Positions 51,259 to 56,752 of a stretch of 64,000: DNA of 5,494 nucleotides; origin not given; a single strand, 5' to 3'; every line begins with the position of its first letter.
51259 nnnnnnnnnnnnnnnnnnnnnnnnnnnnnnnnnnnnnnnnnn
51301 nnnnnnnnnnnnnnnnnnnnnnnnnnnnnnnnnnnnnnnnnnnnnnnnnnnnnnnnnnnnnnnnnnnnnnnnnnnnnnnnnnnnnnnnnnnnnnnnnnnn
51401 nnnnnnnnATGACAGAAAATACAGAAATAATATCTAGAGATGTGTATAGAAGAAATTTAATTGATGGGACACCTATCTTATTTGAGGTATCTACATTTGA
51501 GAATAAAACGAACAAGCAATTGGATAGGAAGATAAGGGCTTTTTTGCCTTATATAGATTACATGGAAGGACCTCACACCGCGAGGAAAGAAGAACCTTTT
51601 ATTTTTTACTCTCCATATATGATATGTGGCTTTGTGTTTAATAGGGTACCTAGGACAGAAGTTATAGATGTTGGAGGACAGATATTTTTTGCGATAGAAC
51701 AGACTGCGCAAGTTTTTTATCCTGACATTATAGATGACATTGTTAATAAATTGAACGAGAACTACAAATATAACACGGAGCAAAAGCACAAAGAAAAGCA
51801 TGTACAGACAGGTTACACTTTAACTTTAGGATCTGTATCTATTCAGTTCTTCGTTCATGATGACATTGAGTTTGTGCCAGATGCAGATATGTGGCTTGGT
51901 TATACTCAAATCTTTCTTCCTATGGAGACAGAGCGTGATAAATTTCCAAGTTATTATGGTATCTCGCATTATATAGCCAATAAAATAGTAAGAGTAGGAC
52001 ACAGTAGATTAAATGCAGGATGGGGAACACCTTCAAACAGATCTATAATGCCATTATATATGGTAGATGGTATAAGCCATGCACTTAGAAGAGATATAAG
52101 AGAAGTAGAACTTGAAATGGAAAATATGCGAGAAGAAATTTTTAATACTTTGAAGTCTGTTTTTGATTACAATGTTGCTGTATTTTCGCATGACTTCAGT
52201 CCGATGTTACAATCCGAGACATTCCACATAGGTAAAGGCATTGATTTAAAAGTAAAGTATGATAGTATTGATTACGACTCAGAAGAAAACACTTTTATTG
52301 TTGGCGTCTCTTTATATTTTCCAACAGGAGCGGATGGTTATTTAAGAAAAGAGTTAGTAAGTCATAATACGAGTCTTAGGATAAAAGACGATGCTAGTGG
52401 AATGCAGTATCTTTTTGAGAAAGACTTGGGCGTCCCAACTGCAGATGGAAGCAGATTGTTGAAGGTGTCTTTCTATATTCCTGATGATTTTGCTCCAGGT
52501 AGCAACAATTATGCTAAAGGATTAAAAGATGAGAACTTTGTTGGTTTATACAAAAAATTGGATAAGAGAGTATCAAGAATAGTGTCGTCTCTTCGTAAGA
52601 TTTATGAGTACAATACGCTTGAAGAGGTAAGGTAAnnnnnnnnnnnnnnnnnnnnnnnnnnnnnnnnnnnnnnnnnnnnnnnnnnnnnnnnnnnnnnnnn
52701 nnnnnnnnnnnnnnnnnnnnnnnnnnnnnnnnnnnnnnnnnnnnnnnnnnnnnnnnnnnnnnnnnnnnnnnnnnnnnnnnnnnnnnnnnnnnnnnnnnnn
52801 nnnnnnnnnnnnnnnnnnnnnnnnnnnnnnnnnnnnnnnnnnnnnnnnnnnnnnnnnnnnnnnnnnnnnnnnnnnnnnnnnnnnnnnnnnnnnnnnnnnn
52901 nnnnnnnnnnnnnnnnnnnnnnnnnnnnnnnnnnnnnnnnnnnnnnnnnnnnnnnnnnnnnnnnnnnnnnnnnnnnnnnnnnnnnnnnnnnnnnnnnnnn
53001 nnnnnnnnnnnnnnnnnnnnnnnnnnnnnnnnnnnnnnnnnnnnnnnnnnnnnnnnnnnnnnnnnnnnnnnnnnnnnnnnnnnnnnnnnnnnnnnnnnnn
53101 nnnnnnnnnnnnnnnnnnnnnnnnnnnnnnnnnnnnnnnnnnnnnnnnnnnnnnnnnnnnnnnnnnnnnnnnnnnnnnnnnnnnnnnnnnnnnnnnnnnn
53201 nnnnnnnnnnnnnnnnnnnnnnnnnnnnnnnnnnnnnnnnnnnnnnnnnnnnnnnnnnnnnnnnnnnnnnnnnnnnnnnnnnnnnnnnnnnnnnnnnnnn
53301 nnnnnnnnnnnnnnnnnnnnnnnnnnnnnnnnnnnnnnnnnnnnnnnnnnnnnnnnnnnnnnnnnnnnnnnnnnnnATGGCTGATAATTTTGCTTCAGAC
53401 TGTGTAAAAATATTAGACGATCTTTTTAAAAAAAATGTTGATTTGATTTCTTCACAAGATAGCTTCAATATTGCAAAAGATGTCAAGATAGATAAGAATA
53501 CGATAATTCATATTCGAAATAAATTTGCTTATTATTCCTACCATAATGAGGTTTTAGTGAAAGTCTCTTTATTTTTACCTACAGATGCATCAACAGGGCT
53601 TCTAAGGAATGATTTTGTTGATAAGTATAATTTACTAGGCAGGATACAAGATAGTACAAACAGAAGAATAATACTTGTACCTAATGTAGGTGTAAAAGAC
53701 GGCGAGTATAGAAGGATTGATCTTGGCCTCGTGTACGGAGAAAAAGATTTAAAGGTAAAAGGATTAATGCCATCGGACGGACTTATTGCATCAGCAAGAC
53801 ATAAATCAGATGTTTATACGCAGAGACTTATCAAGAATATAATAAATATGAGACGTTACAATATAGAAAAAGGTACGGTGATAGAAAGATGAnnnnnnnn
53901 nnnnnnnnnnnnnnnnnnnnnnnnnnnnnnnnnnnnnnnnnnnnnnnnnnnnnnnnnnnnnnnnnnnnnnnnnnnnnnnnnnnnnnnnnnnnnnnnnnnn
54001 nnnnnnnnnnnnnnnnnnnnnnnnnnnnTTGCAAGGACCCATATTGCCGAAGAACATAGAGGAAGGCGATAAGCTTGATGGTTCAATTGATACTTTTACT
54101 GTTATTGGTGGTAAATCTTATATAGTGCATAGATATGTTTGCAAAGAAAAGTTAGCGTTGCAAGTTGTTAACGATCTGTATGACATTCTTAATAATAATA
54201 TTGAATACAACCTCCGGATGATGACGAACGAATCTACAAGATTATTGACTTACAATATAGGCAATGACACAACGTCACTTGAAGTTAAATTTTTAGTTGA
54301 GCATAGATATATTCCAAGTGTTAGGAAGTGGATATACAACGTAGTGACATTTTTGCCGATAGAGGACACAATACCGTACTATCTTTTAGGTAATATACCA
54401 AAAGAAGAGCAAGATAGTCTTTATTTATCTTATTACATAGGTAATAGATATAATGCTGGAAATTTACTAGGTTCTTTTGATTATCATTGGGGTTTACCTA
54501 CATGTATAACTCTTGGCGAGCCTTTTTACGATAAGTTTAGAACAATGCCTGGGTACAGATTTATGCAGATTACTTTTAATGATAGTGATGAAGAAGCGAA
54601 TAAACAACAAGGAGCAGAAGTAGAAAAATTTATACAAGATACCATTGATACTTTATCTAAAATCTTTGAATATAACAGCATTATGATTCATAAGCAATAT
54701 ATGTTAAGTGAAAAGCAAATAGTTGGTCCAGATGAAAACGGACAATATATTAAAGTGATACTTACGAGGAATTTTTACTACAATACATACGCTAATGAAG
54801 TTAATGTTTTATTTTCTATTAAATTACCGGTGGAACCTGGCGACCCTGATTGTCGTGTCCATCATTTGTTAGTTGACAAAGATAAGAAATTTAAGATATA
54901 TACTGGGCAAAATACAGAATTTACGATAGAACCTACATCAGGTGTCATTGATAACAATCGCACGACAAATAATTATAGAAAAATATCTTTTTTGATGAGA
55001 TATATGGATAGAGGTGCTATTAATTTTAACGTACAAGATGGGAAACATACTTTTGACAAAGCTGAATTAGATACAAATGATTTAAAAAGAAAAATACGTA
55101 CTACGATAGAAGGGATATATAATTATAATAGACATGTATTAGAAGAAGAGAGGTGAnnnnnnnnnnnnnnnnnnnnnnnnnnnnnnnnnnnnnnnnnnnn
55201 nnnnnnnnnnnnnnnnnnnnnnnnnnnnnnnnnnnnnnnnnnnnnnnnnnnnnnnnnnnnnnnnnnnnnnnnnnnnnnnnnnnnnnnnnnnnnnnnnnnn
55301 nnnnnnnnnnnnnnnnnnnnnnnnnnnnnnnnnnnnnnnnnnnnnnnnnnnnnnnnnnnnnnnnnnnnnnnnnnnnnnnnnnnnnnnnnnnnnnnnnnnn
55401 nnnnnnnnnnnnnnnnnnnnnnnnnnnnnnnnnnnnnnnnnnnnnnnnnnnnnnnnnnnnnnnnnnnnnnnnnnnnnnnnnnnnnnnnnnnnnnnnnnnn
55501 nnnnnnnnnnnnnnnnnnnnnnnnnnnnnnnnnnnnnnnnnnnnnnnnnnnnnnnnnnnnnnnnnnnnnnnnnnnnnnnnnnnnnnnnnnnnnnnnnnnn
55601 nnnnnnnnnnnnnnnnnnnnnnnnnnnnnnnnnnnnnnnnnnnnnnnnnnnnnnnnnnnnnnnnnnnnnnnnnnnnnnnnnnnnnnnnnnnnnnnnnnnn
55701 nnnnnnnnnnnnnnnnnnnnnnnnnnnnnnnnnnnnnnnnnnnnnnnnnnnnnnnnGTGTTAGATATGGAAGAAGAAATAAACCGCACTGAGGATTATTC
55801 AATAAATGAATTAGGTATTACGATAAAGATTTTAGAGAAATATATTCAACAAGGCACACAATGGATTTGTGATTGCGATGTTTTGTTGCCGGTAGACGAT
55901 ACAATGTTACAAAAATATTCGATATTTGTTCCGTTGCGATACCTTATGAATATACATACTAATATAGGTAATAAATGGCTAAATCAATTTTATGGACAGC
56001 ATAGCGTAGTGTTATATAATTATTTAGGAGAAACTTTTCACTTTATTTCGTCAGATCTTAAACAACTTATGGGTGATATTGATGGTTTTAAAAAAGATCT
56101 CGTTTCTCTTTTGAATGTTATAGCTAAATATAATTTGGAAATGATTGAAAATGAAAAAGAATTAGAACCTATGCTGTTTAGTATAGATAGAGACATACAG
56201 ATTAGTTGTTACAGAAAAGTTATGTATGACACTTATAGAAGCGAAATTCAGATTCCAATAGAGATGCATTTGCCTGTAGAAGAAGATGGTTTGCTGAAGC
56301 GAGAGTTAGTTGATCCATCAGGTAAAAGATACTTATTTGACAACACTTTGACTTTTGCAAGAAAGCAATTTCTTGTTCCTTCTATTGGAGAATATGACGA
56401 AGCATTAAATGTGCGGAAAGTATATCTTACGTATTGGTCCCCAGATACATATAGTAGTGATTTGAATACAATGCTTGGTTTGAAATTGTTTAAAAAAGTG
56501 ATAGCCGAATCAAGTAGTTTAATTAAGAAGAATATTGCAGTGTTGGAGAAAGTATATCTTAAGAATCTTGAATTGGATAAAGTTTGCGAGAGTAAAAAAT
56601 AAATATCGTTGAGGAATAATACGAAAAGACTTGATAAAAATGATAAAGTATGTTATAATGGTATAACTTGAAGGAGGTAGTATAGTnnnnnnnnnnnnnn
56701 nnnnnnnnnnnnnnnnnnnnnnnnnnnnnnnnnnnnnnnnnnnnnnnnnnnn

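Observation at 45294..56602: Second array of about 12 paralogs built from a repeated ~60-aa '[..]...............' hairpin module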

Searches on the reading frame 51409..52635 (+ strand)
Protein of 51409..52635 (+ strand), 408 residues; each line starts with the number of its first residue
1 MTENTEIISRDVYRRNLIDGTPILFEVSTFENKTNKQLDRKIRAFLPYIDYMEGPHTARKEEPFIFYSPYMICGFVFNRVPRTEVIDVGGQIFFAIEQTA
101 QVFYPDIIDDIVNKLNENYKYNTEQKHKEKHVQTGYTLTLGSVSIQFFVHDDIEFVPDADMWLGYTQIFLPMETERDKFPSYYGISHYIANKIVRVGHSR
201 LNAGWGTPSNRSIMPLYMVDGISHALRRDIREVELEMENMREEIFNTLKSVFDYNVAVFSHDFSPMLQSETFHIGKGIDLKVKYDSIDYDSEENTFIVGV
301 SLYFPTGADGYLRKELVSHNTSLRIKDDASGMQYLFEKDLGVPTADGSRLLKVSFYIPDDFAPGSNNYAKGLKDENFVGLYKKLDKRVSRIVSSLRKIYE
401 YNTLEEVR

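Call 5: search_protein_families(library=pfam, proteins=[window:51409-52635:+], max_evalue=1)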
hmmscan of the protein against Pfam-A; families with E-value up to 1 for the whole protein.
window:51409-52635:+ (408 aa): 0 families

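Call 6: search_protein_families(library=phrogs, proteins=[window:51409-52635:+], max_evalue=0.1)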
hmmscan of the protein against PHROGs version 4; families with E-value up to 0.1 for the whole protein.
window:51409-52635:+ (408 aa): 0 families

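Call 10: search_dna_similar(query=window:51409-52635:+, collection=phages, mode=protein, max_evalue=0.001)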
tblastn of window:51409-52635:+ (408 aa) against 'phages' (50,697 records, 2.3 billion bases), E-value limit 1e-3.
No match.

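Call 49: find_homologous_proteins(query=A4, max_evalue=0.001)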
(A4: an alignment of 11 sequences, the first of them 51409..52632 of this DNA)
Query A4 (11 sequences) (408 aa, profile of the alignment): 3 proteins with E <= 0.001 among 5221 candidates.
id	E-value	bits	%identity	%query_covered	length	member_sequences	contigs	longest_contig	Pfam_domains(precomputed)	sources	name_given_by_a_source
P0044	2.1e-96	341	95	100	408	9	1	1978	-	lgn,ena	-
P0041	2.5e-66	242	23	25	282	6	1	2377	-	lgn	-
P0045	4.4e-28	117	28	15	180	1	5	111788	-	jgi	-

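Call 50: find_encoding_contigs(protein=P0045, flank=10000, max_places=5)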
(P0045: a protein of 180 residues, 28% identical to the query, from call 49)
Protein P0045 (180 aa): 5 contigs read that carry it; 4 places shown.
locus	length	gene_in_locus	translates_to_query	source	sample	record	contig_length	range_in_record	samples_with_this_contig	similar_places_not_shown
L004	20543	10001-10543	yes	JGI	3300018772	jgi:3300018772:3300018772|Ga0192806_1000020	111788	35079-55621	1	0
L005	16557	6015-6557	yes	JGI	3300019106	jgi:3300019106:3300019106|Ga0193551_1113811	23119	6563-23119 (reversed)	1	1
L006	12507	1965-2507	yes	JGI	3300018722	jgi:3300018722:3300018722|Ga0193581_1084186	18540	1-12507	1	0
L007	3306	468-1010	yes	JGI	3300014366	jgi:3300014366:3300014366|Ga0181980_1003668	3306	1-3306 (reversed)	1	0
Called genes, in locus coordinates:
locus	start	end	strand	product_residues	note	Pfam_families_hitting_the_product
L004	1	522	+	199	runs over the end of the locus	-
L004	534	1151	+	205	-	PF02511:Thy1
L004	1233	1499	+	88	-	-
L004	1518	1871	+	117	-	-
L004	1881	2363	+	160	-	-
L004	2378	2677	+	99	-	-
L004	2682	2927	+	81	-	-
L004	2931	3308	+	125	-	PF08960:STIV_B116-like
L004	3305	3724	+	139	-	-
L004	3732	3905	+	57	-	-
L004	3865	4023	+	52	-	-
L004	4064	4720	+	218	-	-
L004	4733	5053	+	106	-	-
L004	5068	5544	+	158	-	-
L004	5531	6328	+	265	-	-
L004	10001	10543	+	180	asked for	-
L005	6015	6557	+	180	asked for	-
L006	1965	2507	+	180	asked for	-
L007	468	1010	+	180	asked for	-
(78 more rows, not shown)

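Call 51: find_related_loci(query=window:51409-52635:+, collection=genome_contigs, flank=10000)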
Query window:51409-52635:+ (408 aa) in genome_contigs; peptide patterns used: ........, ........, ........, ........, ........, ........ (x = any residue, [..] = any of these).
32 stretches matched a pattern, but none encodes a relative of the query by tblastn (E <= 1e-3).

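Call 54: search_protein_families(library=padloc, proteins=[window:51409-52635:+], max_evalue=0.1)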
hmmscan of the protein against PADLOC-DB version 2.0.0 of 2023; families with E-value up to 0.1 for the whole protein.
window:51409-52635:+ (408 aa): 0 families

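Call 55: search_protein_families(library=ncbifam, proteins=[window:51409-52635:+], max_evalue=0.1)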
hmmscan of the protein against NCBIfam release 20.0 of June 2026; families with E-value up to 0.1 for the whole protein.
window:51409-52635:+ (408 aa): 1 family
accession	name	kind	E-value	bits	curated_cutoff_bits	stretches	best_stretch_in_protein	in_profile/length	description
NF047350.1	aureusi_NRPS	equivalog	0.046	10.5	2500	1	28-134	52-159/2373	aureusimine non-ribosomal peptide synthetase AusA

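Call 67: predict_structure(alignment_id=A4)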
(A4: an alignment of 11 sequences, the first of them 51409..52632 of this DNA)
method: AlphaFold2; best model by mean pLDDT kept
length: 408 residues; sequences in the alignment: 11
mean_pLDDT: 81.4   pTM: 0.75
mean pLDDT of the five models: 81.4, 80.9, 80.5, 79.8, 77.6
residues with pLDDT >= 90: 179; 70-90: 149; 50-70: 52; < 50: 28
segments of 3 or more residues with pLDDT < 50: 51-63, 73-76, 78-80, 177-181
pLDDT, mean of each block of 10 residues (from residue 1): 62 81 81 72 72 40 49 48 64 71 75 80 85 94 94 83 91 63 79 90 83 78 82 92 94 92 88 94 94 93 94 92 88 94 94 93 78 73 90 94 87
secondary structure, 60 per line:
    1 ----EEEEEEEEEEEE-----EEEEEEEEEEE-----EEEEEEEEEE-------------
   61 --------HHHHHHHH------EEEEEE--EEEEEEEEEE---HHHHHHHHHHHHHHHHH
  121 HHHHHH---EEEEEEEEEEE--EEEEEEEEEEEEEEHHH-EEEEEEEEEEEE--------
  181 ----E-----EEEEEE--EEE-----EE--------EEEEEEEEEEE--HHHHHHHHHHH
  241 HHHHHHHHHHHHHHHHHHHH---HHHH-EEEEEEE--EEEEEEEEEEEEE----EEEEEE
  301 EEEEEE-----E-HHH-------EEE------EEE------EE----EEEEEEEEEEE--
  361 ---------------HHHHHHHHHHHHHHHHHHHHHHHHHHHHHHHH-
elements in order: E5-16 E22-32 E38-47 H69-76 E83-88 E91-100 H104-126 E130-140 E143-156 E161-172 E191-196 E199-201 E217-227 H230-260 H264-267 E269-275 E278-290 E295-306 E324-326 E333-335 E348-358 H376-407

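Call 80: find_encoding_contigs(protein=P0044, flank=5000, max_places=3)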
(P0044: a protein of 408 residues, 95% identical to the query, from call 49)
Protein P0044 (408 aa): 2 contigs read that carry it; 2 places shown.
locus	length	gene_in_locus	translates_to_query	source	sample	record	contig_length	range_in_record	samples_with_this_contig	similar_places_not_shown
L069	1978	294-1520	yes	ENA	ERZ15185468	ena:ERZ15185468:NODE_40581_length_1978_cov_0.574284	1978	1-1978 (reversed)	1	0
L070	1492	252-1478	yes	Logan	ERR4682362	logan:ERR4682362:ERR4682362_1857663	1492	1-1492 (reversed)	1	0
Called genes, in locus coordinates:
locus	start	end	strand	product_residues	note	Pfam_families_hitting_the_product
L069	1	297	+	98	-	?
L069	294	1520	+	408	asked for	-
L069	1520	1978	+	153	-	?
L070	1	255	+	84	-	?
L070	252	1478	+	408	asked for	-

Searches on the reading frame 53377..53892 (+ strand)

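Call 5: search_protein_families(library=pfam, proteins=[window:53377-53892:+], max_evalue=1)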
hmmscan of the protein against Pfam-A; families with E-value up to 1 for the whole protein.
window:53377-53892:+ (171 aa): 1 family
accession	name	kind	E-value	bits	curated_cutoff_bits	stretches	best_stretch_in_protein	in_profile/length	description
PF16779.11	DMP12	-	0.0089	16.4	27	0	142-165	84-107/115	DNA-mimic protein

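Call 6: search_protein_families(library=phrogs, proteins=[window:53377-53892:+], max_evalue=0.1)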
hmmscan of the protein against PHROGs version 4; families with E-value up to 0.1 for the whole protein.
window:53377-53892:+ (171 aa): 0 families

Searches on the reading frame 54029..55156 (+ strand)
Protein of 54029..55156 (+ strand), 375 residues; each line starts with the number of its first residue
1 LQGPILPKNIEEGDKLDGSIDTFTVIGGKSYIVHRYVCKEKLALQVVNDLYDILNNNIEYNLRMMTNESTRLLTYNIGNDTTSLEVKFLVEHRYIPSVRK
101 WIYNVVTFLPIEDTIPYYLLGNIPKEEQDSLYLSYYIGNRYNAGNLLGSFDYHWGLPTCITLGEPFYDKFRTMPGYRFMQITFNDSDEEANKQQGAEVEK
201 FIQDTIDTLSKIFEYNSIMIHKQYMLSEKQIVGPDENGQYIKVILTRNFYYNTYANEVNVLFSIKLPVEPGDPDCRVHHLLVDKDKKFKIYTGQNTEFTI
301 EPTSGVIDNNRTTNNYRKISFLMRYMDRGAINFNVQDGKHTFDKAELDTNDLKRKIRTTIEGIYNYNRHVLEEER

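Call 5: search_protein_families(library=pfam, proteins=[window:54029-55156:+], max_evalue=1)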
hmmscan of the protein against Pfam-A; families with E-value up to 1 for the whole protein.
window:54029-55156:+ (375 aa): 1 family
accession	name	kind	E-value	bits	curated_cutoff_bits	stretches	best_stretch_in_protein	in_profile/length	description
PF00635.32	Motile_Sperm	-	0.055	13.8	25.9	1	284-312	32-60/109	MSP (Major sperm protein) domain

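Call 6: search_protein_families(library=phrogs, proteins=[window:54029-55156:+], max_evalue=0.1)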
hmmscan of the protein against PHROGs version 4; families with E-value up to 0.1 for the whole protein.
window:54029-55156:+ (375 aa): 2 families
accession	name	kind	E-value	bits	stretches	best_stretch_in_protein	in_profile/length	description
phrog_10977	-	unknown function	0.017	16.2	1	25-70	6-51/106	-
phrog_14425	-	unknown function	0.032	15.1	1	284-362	52-129/161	-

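Call 54: search_protein_families(library=padloc, proteins=[window:54029-55156:+], max_evalue=0.1)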
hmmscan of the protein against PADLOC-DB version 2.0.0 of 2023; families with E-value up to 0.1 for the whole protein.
window:54029-55156:+ (375 aa): 0 families

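Call 55: search_protein_families(library=ncbifam, proteins=[window:54029-55156:+], max_evalue=0.1)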
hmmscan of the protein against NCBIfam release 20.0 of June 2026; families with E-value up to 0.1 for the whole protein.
window:54029-55156:+ (375 aa): 0 families

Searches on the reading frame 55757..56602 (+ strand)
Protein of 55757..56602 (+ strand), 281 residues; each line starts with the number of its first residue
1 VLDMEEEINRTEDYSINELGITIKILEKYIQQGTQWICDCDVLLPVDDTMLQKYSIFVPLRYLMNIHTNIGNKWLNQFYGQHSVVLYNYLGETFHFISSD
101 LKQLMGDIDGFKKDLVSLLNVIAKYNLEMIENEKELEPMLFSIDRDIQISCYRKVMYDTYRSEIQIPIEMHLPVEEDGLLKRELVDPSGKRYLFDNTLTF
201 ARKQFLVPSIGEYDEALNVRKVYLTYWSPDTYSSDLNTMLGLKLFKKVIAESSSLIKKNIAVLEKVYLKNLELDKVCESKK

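Call 5: search_protein_families(library=pfam, proteins=[window:55757-56602:+], max_evalue=1)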
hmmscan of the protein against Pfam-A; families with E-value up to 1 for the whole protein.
window:55757-56602:+ (281 aa): 0 families

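Call 6: search_protein_families(library=phrogs, proteins=[window:55757-56602:+], max_evalue=0.1)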
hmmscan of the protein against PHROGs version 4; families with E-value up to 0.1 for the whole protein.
window:55757-56602:+ (281 aa): 1 family
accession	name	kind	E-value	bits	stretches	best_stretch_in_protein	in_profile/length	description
phrog_35010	-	unknown function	0.083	14.3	0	170-236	46-111/115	-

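Call 12: find_homologous_proteins(query=window:55757-56602:+, max_evalue=0.001)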
Query window:55757-56602:+ (281 aa): 1 proteins with E <= 0.001 among 705 candidates.
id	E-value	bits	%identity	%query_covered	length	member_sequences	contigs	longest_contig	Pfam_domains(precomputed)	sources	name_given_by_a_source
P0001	9.8e-180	614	100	99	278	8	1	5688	-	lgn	-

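Call 13: find_encoding_contigs(protein=P0001, flank=10000, max_places=10)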
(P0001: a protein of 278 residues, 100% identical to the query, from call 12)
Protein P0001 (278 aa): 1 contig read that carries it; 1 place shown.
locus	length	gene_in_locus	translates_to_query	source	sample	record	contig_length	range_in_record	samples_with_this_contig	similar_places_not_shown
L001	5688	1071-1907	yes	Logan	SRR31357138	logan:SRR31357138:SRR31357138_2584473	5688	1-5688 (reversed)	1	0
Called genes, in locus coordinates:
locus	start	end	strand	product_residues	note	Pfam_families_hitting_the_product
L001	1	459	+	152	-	?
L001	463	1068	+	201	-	PF02223:Thymidylate_kin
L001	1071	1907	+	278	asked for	-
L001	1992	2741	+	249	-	PF13847:Methyltransf_31 (faint), PF01555:N6_N4_Mtase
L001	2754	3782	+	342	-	PF02163:Peptidase_M50, PF00595:PDZ (weak), PF13180:PDZ_2 (weak), PF17820:PDZ_6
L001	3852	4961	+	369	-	PF00712:DNA_pol3_beta, PF02767:DNA_pol3_beta_2, PF02768:DNA_pol3_beta_3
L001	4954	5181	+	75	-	-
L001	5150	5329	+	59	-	PF12728:HTH_17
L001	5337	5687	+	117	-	?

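Call 54: search_protein_families(library=padloc, proteins=[window:55757-56602:+], max_evalue=0.1)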
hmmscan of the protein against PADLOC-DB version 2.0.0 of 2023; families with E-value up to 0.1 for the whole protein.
window:55757-56602:+ (281 aa): 1 family
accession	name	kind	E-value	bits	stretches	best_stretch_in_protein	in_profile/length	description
PDLC03915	NsnC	-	0.0047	14.8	1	78-139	158-218/301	-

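Call 55: search_protein_families(library=ncbifam, proteins=[window:55757-56602:+], max_evalue=0.1)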
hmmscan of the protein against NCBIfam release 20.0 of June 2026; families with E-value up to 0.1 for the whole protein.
window:55757-56602:+ (281 aa): 0 families

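Call 95: search_dna_similar(query=window:55766-56602:+, collection=plasmids, mode=protein, max_evalue=0.01)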
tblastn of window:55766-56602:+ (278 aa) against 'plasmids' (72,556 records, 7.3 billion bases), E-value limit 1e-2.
No match.
